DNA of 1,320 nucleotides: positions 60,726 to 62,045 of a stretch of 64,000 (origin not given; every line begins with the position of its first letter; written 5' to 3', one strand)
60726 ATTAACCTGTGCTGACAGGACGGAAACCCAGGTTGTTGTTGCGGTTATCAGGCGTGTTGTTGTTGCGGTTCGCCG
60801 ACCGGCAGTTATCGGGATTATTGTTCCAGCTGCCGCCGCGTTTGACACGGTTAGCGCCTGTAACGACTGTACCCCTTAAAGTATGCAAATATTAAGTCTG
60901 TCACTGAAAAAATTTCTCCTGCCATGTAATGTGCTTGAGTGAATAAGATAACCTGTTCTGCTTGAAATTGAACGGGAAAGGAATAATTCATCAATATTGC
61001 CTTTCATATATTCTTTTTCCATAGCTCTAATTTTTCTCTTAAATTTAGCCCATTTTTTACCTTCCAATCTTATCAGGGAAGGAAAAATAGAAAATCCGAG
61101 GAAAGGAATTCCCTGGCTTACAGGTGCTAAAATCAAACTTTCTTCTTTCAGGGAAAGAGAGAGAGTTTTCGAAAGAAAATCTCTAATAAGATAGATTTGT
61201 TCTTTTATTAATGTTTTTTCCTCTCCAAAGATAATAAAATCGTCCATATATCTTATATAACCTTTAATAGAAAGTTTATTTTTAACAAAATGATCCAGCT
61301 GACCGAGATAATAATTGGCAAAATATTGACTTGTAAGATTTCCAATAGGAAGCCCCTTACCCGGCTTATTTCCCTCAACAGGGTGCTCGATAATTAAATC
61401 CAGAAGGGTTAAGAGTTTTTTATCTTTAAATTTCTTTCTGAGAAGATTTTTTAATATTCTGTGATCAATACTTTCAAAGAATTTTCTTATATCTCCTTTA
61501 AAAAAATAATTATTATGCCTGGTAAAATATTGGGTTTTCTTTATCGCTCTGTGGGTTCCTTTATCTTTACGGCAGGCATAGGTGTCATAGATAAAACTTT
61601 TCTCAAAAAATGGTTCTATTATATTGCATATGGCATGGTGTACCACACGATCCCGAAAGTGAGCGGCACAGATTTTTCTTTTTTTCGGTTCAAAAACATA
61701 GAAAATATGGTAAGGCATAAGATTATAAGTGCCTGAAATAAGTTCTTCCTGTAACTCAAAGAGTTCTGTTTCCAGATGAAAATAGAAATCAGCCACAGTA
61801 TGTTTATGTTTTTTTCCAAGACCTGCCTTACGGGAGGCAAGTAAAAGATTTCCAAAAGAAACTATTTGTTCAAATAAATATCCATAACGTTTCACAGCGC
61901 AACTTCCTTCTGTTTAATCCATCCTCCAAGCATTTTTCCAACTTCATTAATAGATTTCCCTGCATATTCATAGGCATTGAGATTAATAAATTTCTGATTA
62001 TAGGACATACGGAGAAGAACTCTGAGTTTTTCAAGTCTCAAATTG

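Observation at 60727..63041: Diversity-generating retroelement: 126-bp TR/VR pair that differs only at template adenines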

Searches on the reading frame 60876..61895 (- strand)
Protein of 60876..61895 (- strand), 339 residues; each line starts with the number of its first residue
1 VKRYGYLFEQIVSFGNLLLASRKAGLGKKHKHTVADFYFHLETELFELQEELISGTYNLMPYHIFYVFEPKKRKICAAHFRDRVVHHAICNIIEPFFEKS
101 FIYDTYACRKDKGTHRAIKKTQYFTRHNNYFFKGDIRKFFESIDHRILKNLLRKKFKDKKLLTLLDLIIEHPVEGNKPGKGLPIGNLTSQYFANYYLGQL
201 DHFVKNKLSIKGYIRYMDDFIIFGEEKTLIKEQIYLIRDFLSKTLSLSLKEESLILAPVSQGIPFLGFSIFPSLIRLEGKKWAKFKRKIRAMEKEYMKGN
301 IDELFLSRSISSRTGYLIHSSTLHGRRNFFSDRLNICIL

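Call 6: search_protein_families(library=pfam, proteins=[window:60876-61895:-], max_evalue=0.01)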
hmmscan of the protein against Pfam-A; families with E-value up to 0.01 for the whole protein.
window:60876-61895:- (339 aa): 1 family
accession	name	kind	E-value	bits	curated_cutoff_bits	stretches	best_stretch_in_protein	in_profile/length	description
PF00078.32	RVT_1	-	7.6e-18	65.4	29.6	1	71-268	8-203/205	Reverse transcriptase (RNA-dependent DNA polymerase)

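Call 15: find_encoding_contigs(protein=window:60876-61895:-, flank=10000, max_places=10)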
Protein window:60876-61895:- (339 aa): 1 contig read that carries it; 1 place shown.
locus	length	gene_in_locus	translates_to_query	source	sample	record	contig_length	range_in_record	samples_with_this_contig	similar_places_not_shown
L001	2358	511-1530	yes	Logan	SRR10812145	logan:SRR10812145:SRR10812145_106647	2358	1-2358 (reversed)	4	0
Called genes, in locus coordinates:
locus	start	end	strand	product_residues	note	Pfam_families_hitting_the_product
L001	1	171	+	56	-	?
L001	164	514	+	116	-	PF22296:bAvd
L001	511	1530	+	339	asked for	PF00078:RVT_1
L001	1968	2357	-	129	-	?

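Call 17: find_homologous_proteins(query=window:60876-61895:-)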
Query window:60876-61895:- (339 aa): 7992 proteins with E <= 0.001 among 8000 candidates; the best 120 are listed.
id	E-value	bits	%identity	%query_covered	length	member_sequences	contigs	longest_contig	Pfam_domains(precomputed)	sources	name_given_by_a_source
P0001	2.0e-224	762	100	100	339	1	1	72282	PF00078.33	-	-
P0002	1.3e-133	464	59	99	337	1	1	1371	PF00078.33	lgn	-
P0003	3.3e-131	456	58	99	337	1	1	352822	PF00078.33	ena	-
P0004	5.2e-131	455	63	99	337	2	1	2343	PF00078.33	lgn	-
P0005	6.6e-131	455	58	99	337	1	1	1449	PF00078.33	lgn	-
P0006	5.0e-130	452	58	100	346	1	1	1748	PF00078.33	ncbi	-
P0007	3.0e-129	449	63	97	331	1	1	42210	PF00078.33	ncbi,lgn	-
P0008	5.1e-128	445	56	99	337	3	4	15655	PF00078.33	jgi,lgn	jgi:hypothetical protein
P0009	5.6e-128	445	57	99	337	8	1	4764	PF00078.33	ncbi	-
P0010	8.2e-128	445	56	99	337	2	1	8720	PF00078.33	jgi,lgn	jgi:hypothetical protein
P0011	1.0e-127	444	56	99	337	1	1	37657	PF00078.33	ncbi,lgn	ncbi:MAG: reverse transcriptase/maturase family protein [Bacteroidota bacterium]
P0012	1.3e-127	444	57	99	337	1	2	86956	PF00078.33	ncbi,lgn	ncbi:MAG: reverse transcriptase domain-containing protein [Candidatus Tectimicrobiota bacterium]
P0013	2.0e-127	443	58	99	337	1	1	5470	PF00078.33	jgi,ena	-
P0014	3.0e-127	443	57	99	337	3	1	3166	PF00078.33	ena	-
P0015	4.5e-127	442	55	99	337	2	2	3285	PF00078.33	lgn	-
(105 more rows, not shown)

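Call 18: search_protein_families(library=ncbifam, proteins=[window:60876-61895:-], max_evalue=0.01)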
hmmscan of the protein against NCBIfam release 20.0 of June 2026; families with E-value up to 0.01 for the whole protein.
window:60876-61895:- (339 aa): 7 families
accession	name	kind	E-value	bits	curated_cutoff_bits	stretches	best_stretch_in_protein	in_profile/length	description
TIGR04416.1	group_II_RT_mat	equivalog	1.8e-39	135.9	300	1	31-330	22-325/353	group II intron reverse transcriptase/maturase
NF041747.1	Drt3a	equivalog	1.9e-16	60.4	200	1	128-306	110-310/412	antiviral reverse transcriptase Drt3a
NF038233.2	retron_St85_RT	exception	6.5e-14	51.9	235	1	116-273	76-233/289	retron St85 family RNA-directed DNA polymerase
NF041746.1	Drt2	equivalog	1.7e-09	37.4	390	1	172-330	214-386/416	antiviral reverse transcriptase Drt2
TIGR04499.1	abortive_AbiA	subfamily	3.5e-07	29.3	250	1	118-254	135-281/615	AbiA family abortive infection protein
NF041750.1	Drt5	equivalog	2.8e-06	26.6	550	1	122-249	120-243/484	antiviral reverse transcriptase Drt5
NF041749.1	Drt4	equivalog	5.4e-06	25.6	450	1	122-251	132-263/489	antiviral reverse transcriptase Drt4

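Call 19: search_solved_structures(query=window:60876-61895:-, max_evalue=0.001, show_alignments=1)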
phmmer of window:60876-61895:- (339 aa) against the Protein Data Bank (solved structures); distinct sequences matched with E-value up to 0.001: 9.
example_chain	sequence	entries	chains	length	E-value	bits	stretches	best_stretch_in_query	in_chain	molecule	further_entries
8ub7_A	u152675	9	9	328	1.4e-57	198.9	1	2-316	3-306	Reverse transcriptase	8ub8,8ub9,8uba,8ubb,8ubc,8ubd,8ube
6ar1_A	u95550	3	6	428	3.8e-21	79.2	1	44-293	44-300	GsI-IIC RT | Trt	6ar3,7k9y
5g2x_C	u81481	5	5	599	4e-19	72.5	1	35-205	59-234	GROUP II INTRON-ENCODED PROTEIN LTRA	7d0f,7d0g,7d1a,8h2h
8bgj_A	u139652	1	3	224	6.9e-15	58.6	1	96-270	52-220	RNA-directed DNA polymerase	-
7uim_D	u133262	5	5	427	3.3e-13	53.1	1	73-294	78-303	Group II intron reverse transcriptase/maturase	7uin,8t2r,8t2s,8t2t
5hhj_A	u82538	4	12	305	1.9e-12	50.6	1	49-272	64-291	Retron-type reverse transcriptase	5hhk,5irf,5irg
5hhl_A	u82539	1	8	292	2.9e-12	50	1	72-271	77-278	Retron-type reverse transcriptase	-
6me0_C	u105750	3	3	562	5.2e-11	45.9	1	70-296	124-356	Maturase reverse transcriptase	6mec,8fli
7kft_D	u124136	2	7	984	7.3e-08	35.5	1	72-270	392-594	Cas6-RT-Cas1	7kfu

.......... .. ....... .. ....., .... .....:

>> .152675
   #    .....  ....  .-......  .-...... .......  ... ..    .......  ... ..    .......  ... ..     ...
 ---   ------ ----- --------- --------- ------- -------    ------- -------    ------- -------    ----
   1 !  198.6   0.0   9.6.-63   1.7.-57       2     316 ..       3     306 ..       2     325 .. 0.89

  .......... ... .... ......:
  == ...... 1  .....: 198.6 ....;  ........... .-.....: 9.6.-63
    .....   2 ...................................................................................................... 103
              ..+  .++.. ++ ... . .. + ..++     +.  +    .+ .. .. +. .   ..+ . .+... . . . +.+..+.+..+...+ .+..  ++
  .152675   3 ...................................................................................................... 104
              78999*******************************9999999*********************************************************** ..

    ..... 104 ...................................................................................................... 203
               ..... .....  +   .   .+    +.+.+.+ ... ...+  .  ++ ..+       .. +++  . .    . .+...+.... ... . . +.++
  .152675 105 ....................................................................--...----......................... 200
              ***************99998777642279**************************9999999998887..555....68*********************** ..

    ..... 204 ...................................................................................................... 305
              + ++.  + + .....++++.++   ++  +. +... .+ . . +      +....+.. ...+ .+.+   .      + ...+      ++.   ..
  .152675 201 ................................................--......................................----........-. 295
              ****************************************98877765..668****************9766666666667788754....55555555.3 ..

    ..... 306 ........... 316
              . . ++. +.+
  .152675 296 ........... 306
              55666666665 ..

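Call 21: find_related_loci(query=window:60876-61895:-, collection=genome_contigs, flank=4000)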
Query window:60876-61895:- (339 aa) in genome_contigs; peptide patterns used: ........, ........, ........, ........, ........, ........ (x = any residue, [..] = any of these).
148 stretches matched a pattern; 52 encode a relative of the query (tblastn E <= 1e-3); 52 distinct loci.
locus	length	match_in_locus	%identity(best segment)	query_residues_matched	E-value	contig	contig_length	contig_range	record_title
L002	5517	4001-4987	52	1-330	3e-104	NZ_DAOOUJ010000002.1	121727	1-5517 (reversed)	MAG: Methanosarcina sp. isolate AMR_MDS_2470 NODE_66_length_121727_cov_19.658270, whole genome shotgun sequence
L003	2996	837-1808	43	1-327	1e-85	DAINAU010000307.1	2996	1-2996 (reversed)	MAG TPA_asm: bacterium isolate CTOTU18567 NODE_40153_length_2996_cov_4.124447, whole genome shotgun sequence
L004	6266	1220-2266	42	1-332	3e-80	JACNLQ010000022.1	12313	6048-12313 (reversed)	MAG: Candidatus Neomarinimicrobiota bacterium isolate NIOZ-UU87 NIOZ-UU_NODE_6479_length_12313_cov_10.7956, whole genome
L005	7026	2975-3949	43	7-332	2e-75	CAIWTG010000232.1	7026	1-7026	MAG: uncultured Chloroflexi bacterium isolate F14_bin-0218 genome assembly, contig: bin-0218:232/273, whole genome shotg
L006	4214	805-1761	43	1-322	3e-75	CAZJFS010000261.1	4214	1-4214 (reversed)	MAG TPA_asm: uncultured bacterium isolate SRP089250_co1_123 genome assembly, contig: NODE_42920_length_4214_cov_7.222650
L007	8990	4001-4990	39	8-336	6e-69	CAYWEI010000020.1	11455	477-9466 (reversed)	MAG TPA_asm: uncultured Candidatus Saccharibacteria bacterium isolate SRP285395_co1_9 genome assembly, contig: NODE_9338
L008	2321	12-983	43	7-331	2e-69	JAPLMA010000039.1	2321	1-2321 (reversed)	MAG: Candidatus Omnitrophota bacterium isolate LacPavin_0920_WC70_MAG_40_20 LacPavin_0920_WC70_scaffold_270490, whole ge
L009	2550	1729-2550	44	1-277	5e-69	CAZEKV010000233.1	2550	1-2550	MAG TPA_asm: uncultured Spirochaetales bacterium isolate binchicken_co67_257 genome assembly, contig: NODE_62624_length_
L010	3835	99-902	44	19-290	2e-65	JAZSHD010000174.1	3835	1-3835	MAG: Victivallaceae bacterium isolate T1900044576_TS20190042.MAGScoT_cleanbin_000020 SGB_499_k141_1427375, whole genome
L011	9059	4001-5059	40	1-331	1e-62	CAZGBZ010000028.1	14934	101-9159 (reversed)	MAG TPA_asm: uncultured bacterium isolate SRP077602_co11_443 genome assembly, contig: NODE_4246_length_14934_cov_5.50305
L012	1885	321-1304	40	1-322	2e-62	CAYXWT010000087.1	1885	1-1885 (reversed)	MAG TPA_asm: uncultured archaeon isolate SRP191223_co1_94 genome assembly, contig: NODE_115783_length_1885_cov_15.307650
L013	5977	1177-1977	43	16-277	5e-60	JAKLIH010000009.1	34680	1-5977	MAG: Patescibacteria group bacterium isolate RA.bin82 RA.bin82_9, whole genome shotgun sequence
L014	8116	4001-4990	35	4-332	7e-59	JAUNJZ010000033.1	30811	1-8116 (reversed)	MAG: Synergistaceae bacterium isolate S2R_St_13 NODE_385_length_30811_cov_39.294479, whole genome shotgun sequence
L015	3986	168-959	43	8-272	5e-58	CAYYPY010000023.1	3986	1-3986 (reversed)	MAG TPA_asm: uncultured Candidatus Saccharibacteria bacterium isolate SRP067234_co1_195 genome assembly, contig: k99_273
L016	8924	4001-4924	36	7-322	1e-53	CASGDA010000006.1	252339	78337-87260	uncultured Treponema sp. isolate O100_L3_H548_idba_bin.19 genome assembly, contig: O100_L3_H548_idba_bin.19.fa_scaffold_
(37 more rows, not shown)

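Call 28: find_related_loci(query=A1, collection=genome_contigs, flank=4000)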
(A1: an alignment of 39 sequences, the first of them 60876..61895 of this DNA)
Query A1 (339 aa) in genome_contigs; peptide patterns used: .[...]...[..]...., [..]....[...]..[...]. (x = any residue, [..] = any of these).
600 stretches matched a pattern (row limit reached: there are more); 597 encode a relative of the query (tblastn E <= 1e-3); the best 80 are kept; 80 distinct loci.
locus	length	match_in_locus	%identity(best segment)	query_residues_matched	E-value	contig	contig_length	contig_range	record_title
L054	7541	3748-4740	51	1-330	4e-117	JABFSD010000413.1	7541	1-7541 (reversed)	MAG: Acidobacteria bacterium isolate S-RSF-IL-17 seq_3412, whole genome shotgun sequence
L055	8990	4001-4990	56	1-330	1e-116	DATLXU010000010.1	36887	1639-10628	MAG TPA_asm: Blastocatellia bacterium isolate SMAG_U13254 k141_228602, whole genome shotgun sequence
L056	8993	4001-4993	51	1-331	7e-113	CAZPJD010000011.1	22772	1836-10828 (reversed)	MAG TPA_asm: uncultured bacterium isolate binchicken_co200_86 genome assembly, contig: k141_1399247, whole genome shotgu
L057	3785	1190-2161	54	7-330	2e-114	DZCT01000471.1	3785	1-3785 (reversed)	MAG TPA_asm: Desulfatirhabdium butyrativorans isolate SulCav_PC08_64_48_9 SulCav_PC08-64_22260_length_3785_cov_4.595979,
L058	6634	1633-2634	51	1-334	3e-110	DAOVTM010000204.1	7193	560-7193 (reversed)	MAG TPA_asm: Desulfobulbaceae bacterium isolate CSMAG_1653 CSMAG_1653_k141_2078391_length_7193_cov_8.9739, whole genome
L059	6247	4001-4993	44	1-331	2e-95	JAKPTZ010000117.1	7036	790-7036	MAG: Deltaproteobacteria bacterium isolate USPA_maxbin.063 k141_1070475, whole genome shotgun sequence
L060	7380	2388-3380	46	1-317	1e-86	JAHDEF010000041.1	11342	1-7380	MAG: Aquimarina sp. isolate MAG-175 RZ_16324, whole genome shotgun sequence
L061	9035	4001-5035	43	1-331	2e-86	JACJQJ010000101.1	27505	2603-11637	Nostoc linckia FACHB-104 contig101, whole genome shotgun sequence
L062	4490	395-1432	44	1-332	5e-86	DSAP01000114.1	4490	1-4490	MAG TPA_asm: bacterium isolate SpSt-1151 Ga0129302_1012988, whole genome shotgun sequence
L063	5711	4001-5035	44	1-331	2e-85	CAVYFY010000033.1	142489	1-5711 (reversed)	MAG: uncultured Planctomycetota bacterium isolate MFD04463.bin.2.12 genome assembly, contig: contig_9375, whole genome s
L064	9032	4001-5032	43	1-330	2e-85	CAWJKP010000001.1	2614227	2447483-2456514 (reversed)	MAG: Pirellulales bacterium isolate MFD05580.bin.2.29 genome assembly, contig: contig_14583, whole genome shotgun sequen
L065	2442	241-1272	42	1-330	4e-88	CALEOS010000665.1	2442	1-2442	MAG TPA_asm: uncultured Lewinella sp. isolate SRR3933179_bin.2_CONCOCT_v1.1_MAG genome assembly, contig: ERZ1743968.6140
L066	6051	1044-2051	43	1-322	1e-84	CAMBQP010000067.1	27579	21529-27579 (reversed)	MAG: Schlesneria paludicola DSM 18645 isolate GE-03apr19-10 genome assembly, contig: GE-03apr19-C1854, whole genome shot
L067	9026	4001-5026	43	4-331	3e-84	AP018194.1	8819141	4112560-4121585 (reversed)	Scytonema sp. HK-05 DNA, nearly complete genome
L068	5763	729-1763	44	1-331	4e-84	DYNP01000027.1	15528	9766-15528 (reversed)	MAG TPA_asm: Thiomargarita sp. isolate SulCav_FS08_3_3_44_224 SulCav_FS08_3_1577_length_15528_cov_131_591159, whole geno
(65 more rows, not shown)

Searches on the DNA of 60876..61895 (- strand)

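Call 31: search_rna_families(sources=[L002, L054, L055, L056, L058, L059, L086, L089, L091, L063, L064, L073, L116, L118, L123, L060, L122, L003, L004, L006], threshold=gathering)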
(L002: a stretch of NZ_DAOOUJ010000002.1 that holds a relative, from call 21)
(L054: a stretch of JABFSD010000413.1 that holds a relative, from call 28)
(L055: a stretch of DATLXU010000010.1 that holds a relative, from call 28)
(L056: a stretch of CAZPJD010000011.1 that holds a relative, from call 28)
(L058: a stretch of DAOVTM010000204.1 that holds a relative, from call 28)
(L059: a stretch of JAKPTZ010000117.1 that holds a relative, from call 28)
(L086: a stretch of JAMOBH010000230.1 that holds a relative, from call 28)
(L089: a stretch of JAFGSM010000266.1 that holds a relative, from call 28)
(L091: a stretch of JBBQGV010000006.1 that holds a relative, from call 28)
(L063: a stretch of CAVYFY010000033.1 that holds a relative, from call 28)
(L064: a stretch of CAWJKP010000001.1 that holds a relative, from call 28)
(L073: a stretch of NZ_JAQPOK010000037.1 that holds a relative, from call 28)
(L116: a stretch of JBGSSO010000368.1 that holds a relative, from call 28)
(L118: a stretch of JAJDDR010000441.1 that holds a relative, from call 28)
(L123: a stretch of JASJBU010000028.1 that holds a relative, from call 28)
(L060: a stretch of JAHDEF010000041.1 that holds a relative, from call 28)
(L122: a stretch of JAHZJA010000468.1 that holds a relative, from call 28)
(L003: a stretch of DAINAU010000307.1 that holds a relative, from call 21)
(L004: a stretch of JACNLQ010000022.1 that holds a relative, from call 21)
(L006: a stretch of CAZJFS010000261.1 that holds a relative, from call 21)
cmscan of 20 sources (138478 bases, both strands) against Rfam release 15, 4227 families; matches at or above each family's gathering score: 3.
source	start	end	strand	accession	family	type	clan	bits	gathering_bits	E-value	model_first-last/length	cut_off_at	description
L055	1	551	+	RF02541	LSU_rRNA_bacteria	Gene; rRNA;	CL00112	242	50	3.3e-75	1580-2925/2925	5'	Bacterial large subunit ribosomal RNA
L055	658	774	+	RF00001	5S_rRNA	Gene; rRNA;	CL00113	103.4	38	3.3e-21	1-120/120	no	5S ribosomal RNA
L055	1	212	+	RF00028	Intron_gpI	Intron;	-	64.5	50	9.7e-14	50-253/253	5'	Group I catalytic intron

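Call 33: search_rna_families(sources=[L002, L055, L056, L058, L059, L086, L089, L091], threshold=evalue, max_evalue=5)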
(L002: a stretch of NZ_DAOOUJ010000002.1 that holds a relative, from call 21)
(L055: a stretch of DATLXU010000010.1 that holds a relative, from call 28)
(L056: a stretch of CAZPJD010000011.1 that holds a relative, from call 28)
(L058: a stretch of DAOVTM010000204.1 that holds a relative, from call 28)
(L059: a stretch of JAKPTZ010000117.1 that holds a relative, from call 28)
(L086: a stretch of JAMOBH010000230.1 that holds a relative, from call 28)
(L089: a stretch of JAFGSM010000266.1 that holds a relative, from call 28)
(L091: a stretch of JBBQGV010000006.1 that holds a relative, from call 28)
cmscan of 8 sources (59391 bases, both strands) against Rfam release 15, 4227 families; matches with E-value up to 5: 6.
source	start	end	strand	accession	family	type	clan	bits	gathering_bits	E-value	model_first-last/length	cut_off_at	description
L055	1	551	+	RF02541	LSU_rRNA_bacteria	Gene; rRNA;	CL00112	242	50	1.4e-75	1580-2925/2925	5'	Bacterial large subunit ribosomal RNA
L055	658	774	+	RF00001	5S_rRNA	Gene; rRNA;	CL00113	103.4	38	1.4e-21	1-120/120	no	5S ribosomal RNA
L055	1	212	+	RF00028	Intron_gpI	Intron;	-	64.5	50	4.2e-14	50-253/253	5'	Group I catalytic intron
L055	5363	5469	-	RF00506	Thr_leader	Cis-reg; leader;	-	34.7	55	0.01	1-118/118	no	Threonine operon leader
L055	5297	5403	+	RF00506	Thr_leader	Cis-reg; leader;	-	31.8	55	0.047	1-118/118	no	Threonine operon leader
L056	7990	8098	-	RF02100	tfoR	Gene; sRNA;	-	19.7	70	2.5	1-101/101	no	Translational regulator of tfoXVC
